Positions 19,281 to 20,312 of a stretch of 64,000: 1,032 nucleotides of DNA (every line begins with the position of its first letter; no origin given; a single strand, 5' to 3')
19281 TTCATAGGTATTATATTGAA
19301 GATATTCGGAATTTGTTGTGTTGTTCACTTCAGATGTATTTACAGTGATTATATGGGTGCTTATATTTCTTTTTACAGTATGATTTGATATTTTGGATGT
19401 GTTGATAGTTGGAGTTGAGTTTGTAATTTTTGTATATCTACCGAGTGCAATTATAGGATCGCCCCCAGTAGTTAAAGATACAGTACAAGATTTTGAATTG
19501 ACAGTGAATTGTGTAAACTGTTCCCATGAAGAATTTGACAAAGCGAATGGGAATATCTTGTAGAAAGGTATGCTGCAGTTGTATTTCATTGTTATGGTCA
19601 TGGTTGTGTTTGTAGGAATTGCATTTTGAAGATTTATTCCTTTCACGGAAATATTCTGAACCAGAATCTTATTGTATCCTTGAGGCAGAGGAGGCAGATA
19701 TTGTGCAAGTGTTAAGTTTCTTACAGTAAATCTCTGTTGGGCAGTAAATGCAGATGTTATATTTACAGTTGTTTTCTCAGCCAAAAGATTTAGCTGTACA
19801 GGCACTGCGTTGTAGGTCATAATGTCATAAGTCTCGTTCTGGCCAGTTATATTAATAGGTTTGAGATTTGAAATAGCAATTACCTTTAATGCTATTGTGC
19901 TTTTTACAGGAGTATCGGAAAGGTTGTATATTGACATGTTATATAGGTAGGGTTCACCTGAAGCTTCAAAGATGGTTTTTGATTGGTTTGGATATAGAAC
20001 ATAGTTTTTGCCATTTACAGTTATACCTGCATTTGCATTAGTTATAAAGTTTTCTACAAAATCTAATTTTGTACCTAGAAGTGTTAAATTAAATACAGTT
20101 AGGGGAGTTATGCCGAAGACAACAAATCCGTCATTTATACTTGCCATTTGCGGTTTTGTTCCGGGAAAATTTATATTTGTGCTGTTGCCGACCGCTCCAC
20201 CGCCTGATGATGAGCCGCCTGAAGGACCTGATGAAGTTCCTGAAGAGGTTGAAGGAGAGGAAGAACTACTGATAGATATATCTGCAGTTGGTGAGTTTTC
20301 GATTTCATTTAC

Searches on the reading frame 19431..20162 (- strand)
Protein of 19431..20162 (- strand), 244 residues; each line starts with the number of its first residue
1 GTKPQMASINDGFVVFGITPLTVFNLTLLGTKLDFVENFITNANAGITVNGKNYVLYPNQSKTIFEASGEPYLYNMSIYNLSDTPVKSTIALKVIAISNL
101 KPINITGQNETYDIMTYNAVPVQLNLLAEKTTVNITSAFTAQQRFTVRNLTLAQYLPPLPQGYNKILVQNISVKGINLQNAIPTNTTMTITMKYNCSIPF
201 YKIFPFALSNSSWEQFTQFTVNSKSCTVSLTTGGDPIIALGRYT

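Call 73: predict_structure(alignment_id=A6)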
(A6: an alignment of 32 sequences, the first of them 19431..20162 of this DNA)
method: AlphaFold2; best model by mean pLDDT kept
length: 244 residues; sequences in the alignment: 32
mean_pLDDT: 93.3   pTM: 0.78
mean pLDDT of the five models: 93.3, 92.3, 91.8, 91.4, 90.6
residues with pLDDT >= 90: 194; 70-90: 43; 50-70: 7; < 50: 0
segments of 3 or more residues with pLDDT < 50: none
pLDDT, mean of each block of 10 residues (from residue 1): 88 95 92 95 96 97 85 94 89 92 95 90 96 93 95 97 98 80 82 98 98 97 98 95 97
secondary structure, 60 per line:
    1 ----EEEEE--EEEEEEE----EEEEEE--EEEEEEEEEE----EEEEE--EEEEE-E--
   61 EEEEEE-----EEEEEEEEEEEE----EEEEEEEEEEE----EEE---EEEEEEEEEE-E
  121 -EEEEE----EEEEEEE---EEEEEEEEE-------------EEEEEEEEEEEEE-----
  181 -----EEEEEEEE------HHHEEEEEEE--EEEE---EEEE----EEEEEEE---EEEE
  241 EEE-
elements in order: E5-9 E12-18 E23-28 E31-40 E45-49 E52-56 E61-66 E72-83 E88-98 E103-105 E109-118 E122-126 E131-137 E141-149 E163-175 E186-193 E203-209 E212-215 E219-222 E227-233 E237-243

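Call 75: fold_search(model_id=the predicted structure, library=pdb)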
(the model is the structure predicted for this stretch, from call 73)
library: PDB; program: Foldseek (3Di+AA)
matches with E <= 10: 241; with E <= 0.001: 0
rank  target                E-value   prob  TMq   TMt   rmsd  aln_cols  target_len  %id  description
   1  2x8k_A                4.0e-02  0.08  0.12  0.13  18.8       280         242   12  Crystal Structure of SPP1 Dit (gp 19.1) Protein, a Paradigm of Hub Adsorption Apparatus in Gram-positive Infecting Pha (released 2010-09-15)
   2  4d6e_A                3.0e-01  0.44  0.23  0.12   9.0       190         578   10  Crystal structure of a family 98 glycoside hydrolase catalytic module (Sp3GH98) in complex with the blood group A-tris (released 2014-11-26)
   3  2wmj_B                3.5e-01  0.20  0.19  0.11   9.4       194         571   11  Crystal structure of the catalytic module of a family 98 glycoside hydrolase from Streptococcus pneumoniae SP3-BS71 (S (released 2009-07-14)
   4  3zn6_A                4.3e-01  0.21  0.18  0.20  18.8       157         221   13  VP16-VP17 complex, a complex of the two major capsid proteins of bacteriophage P23-77 (released 2013-05-15)
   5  8jun_A                4.3e-01  0.06  0.14  0.07  19.5       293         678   10  Cryo-EM structure of SIDT1 E555Q mutant (released 2023-11-15)
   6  5efv_B                4.3e-01  0.04  0.12  0.07  19.5       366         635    6  The host-recognition device of Staphylococcus aureus phage Phi11 (released 2016-05-25)
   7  4d6f_A                4.5e-01  0.23  0.24  0.12  15.3       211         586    9  Crystal structure of a family 98 glycoside hydrolase catalytic module (Sp3GH98) in complex with the type 1 blood group (released 2014-11-26)
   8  2wmi_A                4.5e-01  0.16  0.21  0.11  15.8       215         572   10  Crystal structure of the catalytic module of a family 98 glycoside hydrolase from Streptococcus pneumoniae SP3-BS71 in (released 2009-07-14)
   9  8jul_A                4.7e-01  0.04  0.13  0.06  21.0       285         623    7  Cryo-EM structure of SIDT1 in complex with phosphatidic acid (released 2023-11-15)
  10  4d6d_A                5.0e-01  0.33  0.24  0.12   9.0       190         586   10  Crystal structure of a family 98 glycoside hydrolase catalytic module (Sp3GH98) in complex with the blood group A-tris (released 2014-11-26)
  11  2wmk_A                5.0e-01  0.28  0.23  0.13   9.0       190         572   12  Crystal structure of the catalytic module of a family 98 glycoside hydrolase from Streptococcus pneumoniae SP3-BS71 (S (released 2009-07-14)
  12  4d6g_A                5.2e-01  0.33  0.23  0.12   9.0       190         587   10  Crystal structure of a family 98 glycoside hydrolase catalytic module (Sp3GH98) in complex with the blood group A-tris (released 2014-11-26)
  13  8j6m_A                5.2e-01  0.05  0.14  0.07  19.4       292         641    9  SIDT1 protein (released 2024-05-01)
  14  2wmk_B                5.5e-01  0.28  0.23  0.12   8.7       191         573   10  Crystal structure of the catalytic module of a family 98 glycoside hydrolase from Streptococcus pneumoniae SP3-BS71 (S (released 2009-07-14)
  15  4d65_A                5.5e-01  0.02  0.12  0.10  23.1       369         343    9  Structure of porin Omp-Pst2 from P. stuartii; the asymmetric unit contains a dimer of trimers. (released 2016-03-09)
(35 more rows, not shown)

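Call 77: fold_search(model_id=the predicted structure, library=viral)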
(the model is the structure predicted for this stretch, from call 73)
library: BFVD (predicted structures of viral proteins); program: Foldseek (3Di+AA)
matches with E <= 10: 545; with E <= 0.001: 1
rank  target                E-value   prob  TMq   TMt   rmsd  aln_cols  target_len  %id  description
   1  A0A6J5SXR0            4.4e-05  1.00  0.41  0.13  14.2       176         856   13  Uncharacterized protein [uncultured Caudovirales phage]
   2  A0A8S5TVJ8            2.7e-03  0.57  0.19  0.15  17.4       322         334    8  Distal tail protein [Siphoviridae sp. ctx254]
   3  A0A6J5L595            3.0e-03  0.82  0.22  0.06  23.6       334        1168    9  Baseplate protein J-like [uncultured Caudovirales phage]
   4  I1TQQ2                6.8e-03  0.15  0.12  0.08  17.5       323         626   10  (no name in the UniProt tables at hand)
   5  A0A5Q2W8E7            2.7e-02  1.00  0.38  0.50   4.2       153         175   12  (no name in the UniProt tables at hand)
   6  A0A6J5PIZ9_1          4.1e-02  0.15  0.15  0.06  21.1       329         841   10  Tip attachment protein J [uncultured Caudovirales phage]
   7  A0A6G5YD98            9.4e-02  1.00  0.25  0.57   5.1        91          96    8  (no name in the UniProt tables at hand)
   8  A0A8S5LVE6            9.4e-02  0.09  0.15  0.08  27.7       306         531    9  Uncharacterized protein [Siphoviridae sp. ctMsr1]
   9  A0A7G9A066            1.4e-01  0.04  0.12  0.07  22.4       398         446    5  (no name in the UniProt tables at hand)
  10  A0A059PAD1            1.5e-01  0.06  0.14  0.08  20.9       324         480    6  Putative structural protein [Leuconostoc phage LN03]
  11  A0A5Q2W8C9            1.6e-01  0.16  0.19  0.10  17.8       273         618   10  (no name in the UniProt tables at hand)
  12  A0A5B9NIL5            1.7e-01  0.14  0.19  0.08  14.2       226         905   12  Putative tail protein [Bacillus phage vB_BspS_SplendidRed]
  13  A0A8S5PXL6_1          1.7e-01  0.03  0.10  0.05  19.3       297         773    8  Uncharacterized protein [Myoviridae sp. ctgsk7]
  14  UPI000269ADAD         2.2e-01  0.04  0.12  0.03  35.5       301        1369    6  (no name look-up for this kind of identifier)
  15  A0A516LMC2            2.3e-01  0.07  0.15  0.07  23.1       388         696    7  (no name in the UniProt tables at hand)
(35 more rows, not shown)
